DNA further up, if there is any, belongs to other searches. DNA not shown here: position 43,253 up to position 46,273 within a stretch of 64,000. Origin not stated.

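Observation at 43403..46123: Hsp70 chaperone fused to a C-terminal PilZ (c-di-GMP receptor) domain via a Gly-Lys repeat and acidic linker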

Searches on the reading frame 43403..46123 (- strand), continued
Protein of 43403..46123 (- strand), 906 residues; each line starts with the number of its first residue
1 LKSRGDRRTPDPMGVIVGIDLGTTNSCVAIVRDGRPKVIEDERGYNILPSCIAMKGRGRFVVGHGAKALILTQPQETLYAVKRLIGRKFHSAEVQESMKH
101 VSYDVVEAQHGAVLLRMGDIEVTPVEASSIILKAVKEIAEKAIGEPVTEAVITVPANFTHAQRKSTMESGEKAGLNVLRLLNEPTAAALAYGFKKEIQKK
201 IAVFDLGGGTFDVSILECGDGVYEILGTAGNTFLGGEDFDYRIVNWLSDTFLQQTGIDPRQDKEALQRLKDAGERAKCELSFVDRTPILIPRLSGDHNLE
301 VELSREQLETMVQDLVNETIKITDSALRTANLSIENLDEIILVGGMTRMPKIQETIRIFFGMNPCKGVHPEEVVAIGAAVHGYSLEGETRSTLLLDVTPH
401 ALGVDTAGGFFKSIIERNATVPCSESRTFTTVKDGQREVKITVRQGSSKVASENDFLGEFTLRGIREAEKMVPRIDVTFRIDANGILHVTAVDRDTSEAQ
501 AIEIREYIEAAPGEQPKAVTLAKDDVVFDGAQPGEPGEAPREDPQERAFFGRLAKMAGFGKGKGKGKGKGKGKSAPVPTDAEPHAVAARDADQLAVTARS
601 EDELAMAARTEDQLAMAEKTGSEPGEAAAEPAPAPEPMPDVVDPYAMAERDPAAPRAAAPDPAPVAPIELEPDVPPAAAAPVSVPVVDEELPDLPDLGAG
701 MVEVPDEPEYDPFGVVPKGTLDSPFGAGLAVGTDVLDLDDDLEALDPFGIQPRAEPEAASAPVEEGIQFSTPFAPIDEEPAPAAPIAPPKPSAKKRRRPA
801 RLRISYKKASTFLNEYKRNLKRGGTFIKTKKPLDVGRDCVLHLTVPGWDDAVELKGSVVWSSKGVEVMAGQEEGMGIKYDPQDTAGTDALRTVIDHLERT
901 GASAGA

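Call 54: predict_structure(alignment_id=A3)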
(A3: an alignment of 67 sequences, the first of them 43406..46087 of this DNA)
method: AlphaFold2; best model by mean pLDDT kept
length: 894 residues; sequences in the alignment: 67
mean_pLDDT: 72.8   pTM: 0.60
mean pLDDT of the five models: 72.8, 71.6, 71.3, 71.2, 70.9
residues with pLDDT >= 90: 349; 70-90: 209; 50-70: 68; < 50: 268
segments of 3 or more residues with pLDDT < 50: 380-383, 495-522, 524-536, 545-625, 627-653, 661-663, 671-674, 676-694, 696-730, 735-765, 773-779
pLDDT, mean of each block of 10 residues (from residue 1): 90 94 95 95 93 94 94 92 90 94 95 98 97 96 84 94 94 88 86 87 83 84 87 97 96 94 88 96 97 92 90 88 92 67 86 80 93 68 56 74 69 83 84 74 75 84 82 76 85 49 32 37 44 42 46 43 41 33 31 33 37 37 41 37 37 50 49 41 38 39 37 36 41 47 41 41 46 47 84 97 96 96 97 97 97 88 97 97 92 59
secondary structure, 60 per line:
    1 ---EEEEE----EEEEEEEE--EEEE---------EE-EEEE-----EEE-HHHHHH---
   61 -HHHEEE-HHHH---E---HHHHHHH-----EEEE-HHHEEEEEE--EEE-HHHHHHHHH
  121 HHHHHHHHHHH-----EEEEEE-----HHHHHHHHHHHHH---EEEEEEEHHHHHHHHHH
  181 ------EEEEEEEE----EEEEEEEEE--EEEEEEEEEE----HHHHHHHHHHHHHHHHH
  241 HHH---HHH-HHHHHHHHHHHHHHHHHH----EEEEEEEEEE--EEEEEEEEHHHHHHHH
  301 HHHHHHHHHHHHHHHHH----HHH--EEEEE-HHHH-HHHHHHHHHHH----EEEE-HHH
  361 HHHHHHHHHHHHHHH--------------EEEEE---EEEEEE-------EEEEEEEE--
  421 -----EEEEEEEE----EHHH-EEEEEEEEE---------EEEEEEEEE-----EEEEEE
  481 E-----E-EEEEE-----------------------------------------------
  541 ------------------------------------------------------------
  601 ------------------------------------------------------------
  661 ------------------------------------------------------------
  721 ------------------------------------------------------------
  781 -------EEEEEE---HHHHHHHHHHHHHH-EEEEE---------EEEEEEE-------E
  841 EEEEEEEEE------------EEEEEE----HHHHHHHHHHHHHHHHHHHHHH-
elements in order (helices of 4 or more, strands of 3 or more residues): E4-8 E13-20 E23-26 E39-42 E48-50 H52-57 E65-67 H69-72 H80-86 E92-95 E100-105 E108-110 H112-131 E137-142 H148-160 E164-170 H171-180 E187-194 E199-207 E210-219 H224-243 H251-268 E273-282 E285-292 H293-317 E327-331 H333-336 H338-348 E353-356 H358-375 E390-394 E398-403 E411-418 E426-433 E443-451 E461-469 E475-481 E489-493 E788-793 H797-810 E812-816 E826-832 E840-849 E862-867 H872-893

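Call 59: list_cluster_members(proteins=[window:43406-46087:-, window:46168-47541:-, window:42605-43351:+])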
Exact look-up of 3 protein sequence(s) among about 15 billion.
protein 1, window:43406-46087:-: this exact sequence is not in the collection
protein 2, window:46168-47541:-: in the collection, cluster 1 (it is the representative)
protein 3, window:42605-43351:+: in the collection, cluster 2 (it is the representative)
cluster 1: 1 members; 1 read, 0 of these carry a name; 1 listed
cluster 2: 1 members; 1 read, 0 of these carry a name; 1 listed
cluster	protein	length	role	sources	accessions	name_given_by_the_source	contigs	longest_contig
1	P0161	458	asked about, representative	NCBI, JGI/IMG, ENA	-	-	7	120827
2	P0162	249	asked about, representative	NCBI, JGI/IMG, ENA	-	-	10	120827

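Call 60: find_encoding_contigs(protein=P0161, flank=6000, max_places=3)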
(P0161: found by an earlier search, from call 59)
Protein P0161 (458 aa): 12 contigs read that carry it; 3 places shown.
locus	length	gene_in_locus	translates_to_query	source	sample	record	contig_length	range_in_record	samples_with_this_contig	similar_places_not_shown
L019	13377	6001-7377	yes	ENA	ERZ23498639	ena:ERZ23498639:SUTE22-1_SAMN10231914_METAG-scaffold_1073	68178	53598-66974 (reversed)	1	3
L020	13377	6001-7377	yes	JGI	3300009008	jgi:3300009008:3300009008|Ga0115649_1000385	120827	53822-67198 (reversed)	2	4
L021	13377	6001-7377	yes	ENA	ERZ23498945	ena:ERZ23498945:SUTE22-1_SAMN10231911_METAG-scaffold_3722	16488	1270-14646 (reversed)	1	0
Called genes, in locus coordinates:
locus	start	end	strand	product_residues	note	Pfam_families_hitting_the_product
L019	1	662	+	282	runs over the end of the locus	PF00753:Lactamase_B, PF23023:Anti-Pycsar_Apyc1, PF12706:Lactamase_B_2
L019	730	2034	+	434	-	PF00206:Lyase_1, PF10397:ADSL_C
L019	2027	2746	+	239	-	PF01259:SAICAR_synt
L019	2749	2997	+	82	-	PF02700:PurS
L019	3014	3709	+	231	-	PF13507:GATase_5, PF01965:DJ-1_PfpI, PF07685:GATase_3 (weak)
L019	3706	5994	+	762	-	PF18072:FGAR-AT_linker, PF00586:AIRS, PF02769:AIRS_C, PF00586:AIRS, PF02769:AIRS_C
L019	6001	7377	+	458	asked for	PF13522:GATase_6, PF13537:GATase_7, PF00156:Pribosyltran (weak)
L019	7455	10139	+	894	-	-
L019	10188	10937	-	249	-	PF00106:adh_short, PF08659:KR, PF13561:adh_short_C2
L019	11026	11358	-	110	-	PF01035:DNA_binding_1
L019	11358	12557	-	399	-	PF22113:Mtrc-MtrF_II-IV_dom (faint), PF14522:Cytochrome_C7 (faint), PF13435:Cytochrome_C554 (faint)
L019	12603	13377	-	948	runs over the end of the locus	PF07719:TPR_2 (faint), PF13174:TPR_6 (faint), PF01464:SLT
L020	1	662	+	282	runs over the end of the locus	PF00753:Lactamase_B, PF23023:Anti-Pycsar_Apyc1, PF12706:Lactamase_B_2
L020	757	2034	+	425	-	PF00206:Lyase_1, PF10397:ADSL_C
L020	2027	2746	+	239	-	PF01259:SAICAR_synt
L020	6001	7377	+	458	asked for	PF13522:GATase_6, PF13537:GATase_7, PF00156:Pribosyltran (weak)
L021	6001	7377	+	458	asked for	PF13522:GATase_6, PF13537:GATase_7, PF00156:Pribosyltran (weak)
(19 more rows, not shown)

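Call 80: search_protein_families(library=padloc, proteins=[window:43406-46087:-], max_evalue=0.01)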
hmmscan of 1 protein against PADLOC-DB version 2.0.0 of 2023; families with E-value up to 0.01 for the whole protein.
window:43406-46087:- (894 aa): 0 families
